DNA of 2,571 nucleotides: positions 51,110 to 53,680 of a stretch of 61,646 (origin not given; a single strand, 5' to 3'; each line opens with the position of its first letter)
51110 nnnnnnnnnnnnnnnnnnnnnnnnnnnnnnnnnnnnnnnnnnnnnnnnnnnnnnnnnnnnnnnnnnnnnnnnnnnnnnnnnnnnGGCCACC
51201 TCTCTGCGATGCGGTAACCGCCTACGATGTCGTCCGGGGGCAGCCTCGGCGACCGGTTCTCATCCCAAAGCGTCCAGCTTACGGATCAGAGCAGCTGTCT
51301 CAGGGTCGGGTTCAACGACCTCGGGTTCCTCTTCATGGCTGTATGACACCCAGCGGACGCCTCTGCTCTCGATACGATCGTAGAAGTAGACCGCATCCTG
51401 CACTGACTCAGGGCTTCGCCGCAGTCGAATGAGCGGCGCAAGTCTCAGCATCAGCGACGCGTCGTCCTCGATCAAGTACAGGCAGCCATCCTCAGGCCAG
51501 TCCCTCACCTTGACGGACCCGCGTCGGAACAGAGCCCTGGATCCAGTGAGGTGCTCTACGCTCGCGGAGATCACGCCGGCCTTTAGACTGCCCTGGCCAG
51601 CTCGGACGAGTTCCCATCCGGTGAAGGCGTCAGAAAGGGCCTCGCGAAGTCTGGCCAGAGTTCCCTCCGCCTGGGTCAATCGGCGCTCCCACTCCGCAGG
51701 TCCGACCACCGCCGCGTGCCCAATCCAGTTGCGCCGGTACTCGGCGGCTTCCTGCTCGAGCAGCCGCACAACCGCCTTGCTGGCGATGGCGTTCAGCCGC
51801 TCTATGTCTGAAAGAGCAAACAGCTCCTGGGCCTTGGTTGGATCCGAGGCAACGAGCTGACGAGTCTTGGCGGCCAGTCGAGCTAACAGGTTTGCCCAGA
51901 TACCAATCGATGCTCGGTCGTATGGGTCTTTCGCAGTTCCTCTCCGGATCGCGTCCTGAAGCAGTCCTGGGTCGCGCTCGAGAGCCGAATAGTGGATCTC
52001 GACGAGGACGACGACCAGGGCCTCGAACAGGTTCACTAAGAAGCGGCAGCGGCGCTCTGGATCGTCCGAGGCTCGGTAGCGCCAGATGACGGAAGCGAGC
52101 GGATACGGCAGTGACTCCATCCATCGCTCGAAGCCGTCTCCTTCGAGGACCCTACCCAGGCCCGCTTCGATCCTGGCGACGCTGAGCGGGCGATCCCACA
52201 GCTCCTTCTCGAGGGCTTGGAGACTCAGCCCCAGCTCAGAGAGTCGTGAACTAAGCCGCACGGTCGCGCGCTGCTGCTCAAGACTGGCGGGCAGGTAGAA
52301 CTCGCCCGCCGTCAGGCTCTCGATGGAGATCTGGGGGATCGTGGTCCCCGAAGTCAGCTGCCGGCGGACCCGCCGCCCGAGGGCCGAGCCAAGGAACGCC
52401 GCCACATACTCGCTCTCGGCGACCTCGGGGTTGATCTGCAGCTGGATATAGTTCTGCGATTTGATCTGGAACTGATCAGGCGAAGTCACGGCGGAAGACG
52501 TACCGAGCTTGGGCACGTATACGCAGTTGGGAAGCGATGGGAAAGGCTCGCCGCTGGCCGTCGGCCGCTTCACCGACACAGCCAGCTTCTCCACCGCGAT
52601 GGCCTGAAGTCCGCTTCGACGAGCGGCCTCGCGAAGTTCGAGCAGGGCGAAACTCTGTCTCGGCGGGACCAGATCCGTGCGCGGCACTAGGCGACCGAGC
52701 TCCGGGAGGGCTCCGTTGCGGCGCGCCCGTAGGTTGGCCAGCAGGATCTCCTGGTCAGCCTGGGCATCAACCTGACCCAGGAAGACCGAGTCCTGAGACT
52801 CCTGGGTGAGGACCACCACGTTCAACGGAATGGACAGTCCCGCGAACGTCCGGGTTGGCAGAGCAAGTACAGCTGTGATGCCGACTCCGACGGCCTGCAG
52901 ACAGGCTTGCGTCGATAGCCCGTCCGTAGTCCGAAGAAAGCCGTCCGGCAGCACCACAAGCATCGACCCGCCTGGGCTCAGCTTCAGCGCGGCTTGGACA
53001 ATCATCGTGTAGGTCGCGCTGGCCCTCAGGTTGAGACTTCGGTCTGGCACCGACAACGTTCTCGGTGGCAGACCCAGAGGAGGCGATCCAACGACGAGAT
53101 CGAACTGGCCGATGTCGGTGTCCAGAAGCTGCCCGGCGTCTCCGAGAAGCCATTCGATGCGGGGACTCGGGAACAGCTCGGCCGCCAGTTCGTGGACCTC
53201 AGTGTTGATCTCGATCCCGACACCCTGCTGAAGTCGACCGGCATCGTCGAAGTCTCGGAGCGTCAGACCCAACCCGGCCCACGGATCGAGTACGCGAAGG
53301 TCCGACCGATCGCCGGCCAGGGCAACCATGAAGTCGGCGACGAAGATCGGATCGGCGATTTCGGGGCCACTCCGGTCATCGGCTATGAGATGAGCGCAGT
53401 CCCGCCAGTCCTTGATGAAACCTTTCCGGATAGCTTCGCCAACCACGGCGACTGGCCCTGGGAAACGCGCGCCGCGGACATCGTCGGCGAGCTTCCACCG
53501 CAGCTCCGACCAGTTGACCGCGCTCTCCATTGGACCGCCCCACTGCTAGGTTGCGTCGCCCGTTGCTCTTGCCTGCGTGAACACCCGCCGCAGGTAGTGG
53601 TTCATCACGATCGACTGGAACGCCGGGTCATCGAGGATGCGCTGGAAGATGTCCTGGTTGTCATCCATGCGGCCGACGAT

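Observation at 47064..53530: Candidate undescribed defence module: MTase-TRD fusion + unknown 537-aa protein + 839-aa PLD-family protein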

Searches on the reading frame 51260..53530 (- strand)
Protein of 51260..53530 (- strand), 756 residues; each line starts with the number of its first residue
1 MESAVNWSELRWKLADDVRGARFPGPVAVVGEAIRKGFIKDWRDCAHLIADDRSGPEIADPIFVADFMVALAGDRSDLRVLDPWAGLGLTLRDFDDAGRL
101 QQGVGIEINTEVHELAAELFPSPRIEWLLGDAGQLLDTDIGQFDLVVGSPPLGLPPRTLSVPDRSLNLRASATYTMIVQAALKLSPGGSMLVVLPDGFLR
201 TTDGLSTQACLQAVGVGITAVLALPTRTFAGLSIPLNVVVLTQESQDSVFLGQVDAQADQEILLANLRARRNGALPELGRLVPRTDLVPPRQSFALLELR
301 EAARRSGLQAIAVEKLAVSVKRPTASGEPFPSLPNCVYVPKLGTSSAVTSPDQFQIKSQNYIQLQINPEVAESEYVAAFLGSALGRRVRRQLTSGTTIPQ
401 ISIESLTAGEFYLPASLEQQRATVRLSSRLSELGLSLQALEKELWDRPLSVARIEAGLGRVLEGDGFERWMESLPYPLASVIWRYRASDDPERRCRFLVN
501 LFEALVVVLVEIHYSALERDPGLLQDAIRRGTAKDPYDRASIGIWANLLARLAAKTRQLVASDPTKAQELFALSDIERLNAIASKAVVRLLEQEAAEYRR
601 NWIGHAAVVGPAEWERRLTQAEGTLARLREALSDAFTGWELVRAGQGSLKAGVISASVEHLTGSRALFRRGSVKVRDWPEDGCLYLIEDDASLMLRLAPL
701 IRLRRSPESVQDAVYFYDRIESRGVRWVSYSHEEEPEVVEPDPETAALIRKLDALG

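Call 6: search_protein_families(library=pfam, proteins=[window:51260-53530:-], max_evalue=0.01)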
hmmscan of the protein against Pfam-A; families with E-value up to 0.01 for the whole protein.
window:51260-53530:- (756 aa): 2 families
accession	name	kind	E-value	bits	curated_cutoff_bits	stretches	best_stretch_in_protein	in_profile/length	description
PF02384.22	N6_Mtase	-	9.5e-05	22.3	20.4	1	140-251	123-243/311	N-6 DNA Methylase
PF13649.12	Methyltransf_25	-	0.0023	19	27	0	80-148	1-70/97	Methyltransferase domain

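Call 7: search_protein_families(library=padloc, proteins=[window:51260-53530:-], max_evalue=0.01)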
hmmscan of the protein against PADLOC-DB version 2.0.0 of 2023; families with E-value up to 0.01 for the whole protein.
window:51260-53530:- (756 aa): 31 families (the best 25 are shown)
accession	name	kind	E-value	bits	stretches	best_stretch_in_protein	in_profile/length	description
PDLC04134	mad2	-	7.9e-17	59.2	1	51-268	266-460/492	mads_2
PDLC04137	mad5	-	5.9e-07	27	1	347-444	81-176/392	mads_5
PDLC03293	MTase_II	-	7.1e-06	23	1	51-154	12-108/427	Type II methyltransferase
PDLC03248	MTase_II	-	3.1e-05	20.9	1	61-207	15-160/521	Type II methyltransferase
PDLC03087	Specificity_I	-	0.00011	19.2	1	342-427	94-178/418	Type I specificity subunit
PDLC03105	Specificity_I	-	0.00025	18.6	1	342-433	315-405/448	Type I specificity subunit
PDLC03100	Specificity_I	-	0.0003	18.3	1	343-426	276-359/392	Type I specificity subunit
PDLC03079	Specificity_I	-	0.00048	17.4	1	345-426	101-411/470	Type I specificity subunit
PDLC03107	Specificity_I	-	0.00049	17.3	1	352-423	84-153/392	Type I specificity subunit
PDLC03179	Specificity_I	-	0.0005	17.1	1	342-425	473-554/589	Type I specificity subunit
PDLC03169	Specificity_I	-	0.0008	16.9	1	346-420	302-376/461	Type I specificity subunit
PDLC03189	Specificity_I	-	0.00088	16.2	1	347-433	302-387/459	Type I specificity subunit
PDLC03218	MTase_II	-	0.00093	15.9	1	142-241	372-477/532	Type II methyltransferase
PDLC03098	Specificity_I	-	0.0011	16.4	1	363-444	341-417/443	Type I specificity subunit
PDLC03069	Specificity_I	-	0.0011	16.2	1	340-422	70-150/387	Type I specificity subunit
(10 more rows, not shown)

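Call 8: search_protein_families(library=ncbifam, proteins=[window:51260-53530:-], max_evalue=0.01)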
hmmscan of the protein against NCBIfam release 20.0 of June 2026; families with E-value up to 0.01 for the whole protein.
window:51260-53530:- (756 aa): 1 family
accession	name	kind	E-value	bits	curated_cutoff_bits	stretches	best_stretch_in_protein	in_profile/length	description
NF047740.1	antiphage_MADS5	equivalog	0.00039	19.4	400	1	348-412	358-421/461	methylation-associated defense system restriction endonuclease subunit S MAD5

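Call 31: find_homologous_proteins(query=window:51260-53530:-)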
Query window:51260-53530:- (756 aa): 20 proteins with E <= 0.001 among 8000 candidates.
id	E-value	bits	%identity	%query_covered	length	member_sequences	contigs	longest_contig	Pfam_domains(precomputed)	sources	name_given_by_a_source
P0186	0.0e+0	1620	97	100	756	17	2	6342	-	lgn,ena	-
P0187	1.4e-254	865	54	99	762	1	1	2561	PF02384.23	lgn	-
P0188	1.7e-253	862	54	99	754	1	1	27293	PF02384.23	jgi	-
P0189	1.9e-253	861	53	98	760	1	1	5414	PF02384.23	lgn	-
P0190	1.2e-236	806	51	99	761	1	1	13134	-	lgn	-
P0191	1.2e-235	803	51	99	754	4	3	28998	-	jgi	-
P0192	1.9e-232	792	51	99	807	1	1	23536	-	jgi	jgi:hypothetical protein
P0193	2.6e-232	792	51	99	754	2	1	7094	-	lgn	-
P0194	1.5e-230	786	51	99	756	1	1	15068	-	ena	-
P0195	1.3e-228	779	51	99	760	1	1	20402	-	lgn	-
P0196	5.0e-225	767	50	99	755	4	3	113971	-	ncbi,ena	-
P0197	1.5e-223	763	49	99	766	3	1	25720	-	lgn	-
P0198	2.4e-220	752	50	99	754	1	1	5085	-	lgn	-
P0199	8.6e-219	747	49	99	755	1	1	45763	-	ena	-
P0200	2.5e-213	729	49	98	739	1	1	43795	-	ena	-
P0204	4.9e-118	414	34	98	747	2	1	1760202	-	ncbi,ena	-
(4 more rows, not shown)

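Call 32: find_encoding_contigs(protein=P0196, flank=10000, max_places=2)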
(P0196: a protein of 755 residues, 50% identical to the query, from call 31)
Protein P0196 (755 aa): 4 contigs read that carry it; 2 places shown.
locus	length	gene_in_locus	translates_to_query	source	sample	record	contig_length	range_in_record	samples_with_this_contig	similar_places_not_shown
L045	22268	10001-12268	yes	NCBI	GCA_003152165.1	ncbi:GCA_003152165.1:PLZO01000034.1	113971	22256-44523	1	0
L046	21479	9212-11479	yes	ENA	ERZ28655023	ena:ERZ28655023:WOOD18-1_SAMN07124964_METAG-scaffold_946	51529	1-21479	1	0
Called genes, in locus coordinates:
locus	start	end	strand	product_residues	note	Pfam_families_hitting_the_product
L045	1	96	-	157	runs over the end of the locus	PF22381:Staph_reg_Sar_Rot (weak), PF01978:TrmB (weak), PF01047:MarR, PF12802:MarR_2, PF13463:HTH_27 (weak)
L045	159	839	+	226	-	PF02589:LUD_dom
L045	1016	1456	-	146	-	-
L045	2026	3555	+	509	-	PF02371:Transposase_20, PF01321:Creatinase_N, PF00557:Peptidase_M24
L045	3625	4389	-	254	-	PF02633:Creatininase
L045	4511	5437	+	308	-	PF08348:PAS_6, PF13309:HTH_22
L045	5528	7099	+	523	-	PF13520:AA_permease_2, PF00324:AA_permease (weak)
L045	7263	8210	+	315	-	PF12850:Metallophos_2 (faint)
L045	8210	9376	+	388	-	PF00155:Aminotran_1_2, PF12897:Asp_aminotransf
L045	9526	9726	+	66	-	-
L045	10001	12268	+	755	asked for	-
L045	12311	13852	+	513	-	PF12161:HsdM_N, PF02384:N6_Mtase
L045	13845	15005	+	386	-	PF01420:Methylase_S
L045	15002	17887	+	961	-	PF04313:HSDR_N, PF04851:ResIII, PF18766:SWI2_SNF2, PF22679:T1R_D3-like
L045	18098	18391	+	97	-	-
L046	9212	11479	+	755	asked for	-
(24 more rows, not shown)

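Call 33: find_encoding_contigs(protein=P0204, flank=10000, max_places=2)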
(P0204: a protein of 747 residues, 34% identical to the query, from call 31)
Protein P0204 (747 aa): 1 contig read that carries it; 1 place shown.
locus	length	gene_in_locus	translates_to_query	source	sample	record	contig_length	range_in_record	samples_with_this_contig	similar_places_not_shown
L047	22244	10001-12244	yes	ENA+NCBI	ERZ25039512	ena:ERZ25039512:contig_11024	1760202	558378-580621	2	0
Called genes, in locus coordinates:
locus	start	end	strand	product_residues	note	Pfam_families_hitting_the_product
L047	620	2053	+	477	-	PF13204:Apiosidase, PF12904:Collagen_bind_2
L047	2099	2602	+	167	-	PF05635:23S_rRNA_IVP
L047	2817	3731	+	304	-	PF03737:RraA-like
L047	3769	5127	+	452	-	PF02746:MR_MLE_N, PF13378:MR_MLE_C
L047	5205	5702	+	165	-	PF05635:23S_rRNA_IVP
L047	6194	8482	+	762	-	-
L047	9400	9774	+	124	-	PF12844:HTH_19, PF13560:HTH_31, PF01381:HTH_3, PF13413:HTH_25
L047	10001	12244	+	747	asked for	-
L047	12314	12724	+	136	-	-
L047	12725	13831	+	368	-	-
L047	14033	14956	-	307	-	-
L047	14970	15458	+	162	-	-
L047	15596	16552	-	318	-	PF00884:Sulfatase, PF16347:SGSH_C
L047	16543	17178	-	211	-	PF00884:Sulfatase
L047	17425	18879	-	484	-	PF04055:Radical_SAM, PF13186:SPASM, PF02810:SEC-C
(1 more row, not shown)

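Call 34: find_encoding_contigs(protein=P0199, flank=10000, max_places=2)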
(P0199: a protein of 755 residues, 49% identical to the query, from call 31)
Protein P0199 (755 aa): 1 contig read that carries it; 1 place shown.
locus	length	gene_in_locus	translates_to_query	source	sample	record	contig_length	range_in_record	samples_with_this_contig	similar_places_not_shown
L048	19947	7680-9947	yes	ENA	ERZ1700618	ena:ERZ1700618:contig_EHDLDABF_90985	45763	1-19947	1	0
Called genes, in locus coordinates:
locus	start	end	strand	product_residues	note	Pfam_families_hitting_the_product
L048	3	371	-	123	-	?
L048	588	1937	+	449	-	PF00561:Abhydrolase_1, PF12146:Hydrolase_4, PF12697:Abhydrolase_6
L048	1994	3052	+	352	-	PF00743:FMO-like (faint), PF01266:DAO (weak), PF01494:FAD_binding_3 (faint), PF03486:HI0933_like (faint), PF07992:Pyr_redox_2, PF13434:Lys_Orn_oxgnase (faint), PF13450:NAD_binding_8, PF13738:Pyr_redox_3, +1 more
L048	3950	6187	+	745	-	PF03235:GmrSD_N (weak), PF07510:GmrSD_C, PF18899:DUF5655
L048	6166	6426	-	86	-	-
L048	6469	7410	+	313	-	PF03747:ADP_ribosyl_GH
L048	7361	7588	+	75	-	-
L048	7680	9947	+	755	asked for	-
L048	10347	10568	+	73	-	-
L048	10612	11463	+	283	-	PF08878:HamA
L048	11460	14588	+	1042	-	PF04851:ResIII, PF00270:DEAD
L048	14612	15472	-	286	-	-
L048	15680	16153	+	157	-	-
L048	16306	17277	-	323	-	PF02899:Phage_int_SAM_1 (weak), PF13495:Phage_int_SAM_4, PF00589:Phage_integrase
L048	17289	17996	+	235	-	-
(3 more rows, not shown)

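Call 55: search_protein_families(library=pfam, alignment_id=A3, max_evalue=1)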
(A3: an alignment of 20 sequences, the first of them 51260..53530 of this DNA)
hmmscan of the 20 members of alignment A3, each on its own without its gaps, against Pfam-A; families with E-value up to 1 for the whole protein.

A. member 1, window:51260-53530:- (756 aa): 2 families
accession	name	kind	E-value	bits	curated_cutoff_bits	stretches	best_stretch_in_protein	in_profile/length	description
PF02384.22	N6_Mtase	-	9.5e-05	22.3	20.4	1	140-251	123-243/311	N-6 DNA Methylase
PF13649.12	Methyltransf_25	-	0.0023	19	27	1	80-148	1-70/97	Methyltransferase domain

B. families by the number of members that match (of 20 scanned): 14 families
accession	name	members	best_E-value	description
PF02384.22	N6_Mtase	10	5.9e-06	N-6 DNA Methylase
PF13649.12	Methyltransf_25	10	0.00055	Methyltransferase domain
PF07669.17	Eco57I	6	0.0051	Eco57I restriction-modification methylase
PF01555.25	N6_N4_Mtase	6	0.0059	DNA methylase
PF05175.20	MTS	5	0.037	Methyltransferase small domain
PF08241.18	Methyltransf_11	3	0.0079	Methyltransferase domain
PF01420.25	Methylase_S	3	0.036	Type I restriction modification DNA specificity domain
PF05993.17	Reovirus_M2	2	0.058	Reovirus major virion structural protein Mu-1/Mu-1C (M2)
PF09142.17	TruB_C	1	0.017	tRNA Pseudouridine synthase II, C terminal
PF02090.21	SPAM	1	0.043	Salmonella surface presentation of antigen gene type M protein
PF13489.12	Methyltransf_23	1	0.092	Methyltransferase domain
PF01124.23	MAPEG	1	0.092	MAPEG family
PF05417.16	Peptidase_C41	1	0.25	Hepatitis E cysteine protease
PF03309.20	Pan_kinase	1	0.28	Type III pantothenate kinase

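Call 56: search_solved_structures(query=A3, max_evalue=1)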
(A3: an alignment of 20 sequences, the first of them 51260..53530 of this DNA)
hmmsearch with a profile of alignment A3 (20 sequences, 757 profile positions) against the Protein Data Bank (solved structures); distinct sequences matched with E-value up to 1: 47.
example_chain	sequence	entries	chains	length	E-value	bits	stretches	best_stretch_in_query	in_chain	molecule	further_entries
7eew_A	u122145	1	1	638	1.7e-07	33.2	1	135-249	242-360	Type I restriction-modification system methyltransferase subunit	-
7vru_A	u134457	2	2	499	3e-07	32.4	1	54-247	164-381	Site-specific DNA-methyltransferase (adenine-specific)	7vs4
8w0p_A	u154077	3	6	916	9.5e-07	30.7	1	141-249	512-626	RM.BsaXI | site-specific DNA-methyltransferase (adenine-specific)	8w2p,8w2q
5ybb_D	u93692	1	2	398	5.1e-06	28.3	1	393-459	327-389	Restriction endonuclease S subunits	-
3okg_A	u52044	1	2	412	5.7e-06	28.1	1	393-459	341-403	Restriction endonuclease S subunits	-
2y7c_A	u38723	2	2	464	2.7e-05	25.9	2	367-473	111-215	TYPE-1 RESTRICTION ENZYME ECOKI SPECIFICITY PROTEIN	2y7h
2ibs_A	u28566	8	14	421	3.7e-05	25.4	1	60-213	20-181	Modification methylase TaqI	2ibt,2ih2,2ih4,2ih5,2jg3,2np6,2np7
8w0p_C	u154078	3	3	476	3.7e-05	25.4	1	343-444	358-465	S.BsaXI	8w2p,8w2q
3lkd_A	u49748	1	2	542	4.6e-05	25.1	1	56-248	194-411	Type I restriction-modification system methyltransferase subunit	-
2f8l_A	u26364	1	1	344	5.1e-05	25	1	65-262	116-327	hypothetical protein lmo1582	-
2okc_A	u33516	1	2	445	5.6e-05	24.8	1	142-247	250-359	Type I restriction enzyme StySJI M protein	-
1aqj_A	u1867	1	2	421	0.0001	24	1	60-213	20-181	ADENINE-N6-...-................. TAQI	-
1aqi_A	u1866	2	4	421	0.0001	24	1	60-213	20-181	ADENINE-N6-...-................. TAQI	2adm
5ybb_A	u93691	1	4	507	0.00014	23.6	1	117-244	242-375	Type I restriction-modification system methyltransferase subunit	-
1g38_A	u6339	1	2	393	0.00023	22.8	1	63-213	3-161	MODIFICATION METHYLASE TAQI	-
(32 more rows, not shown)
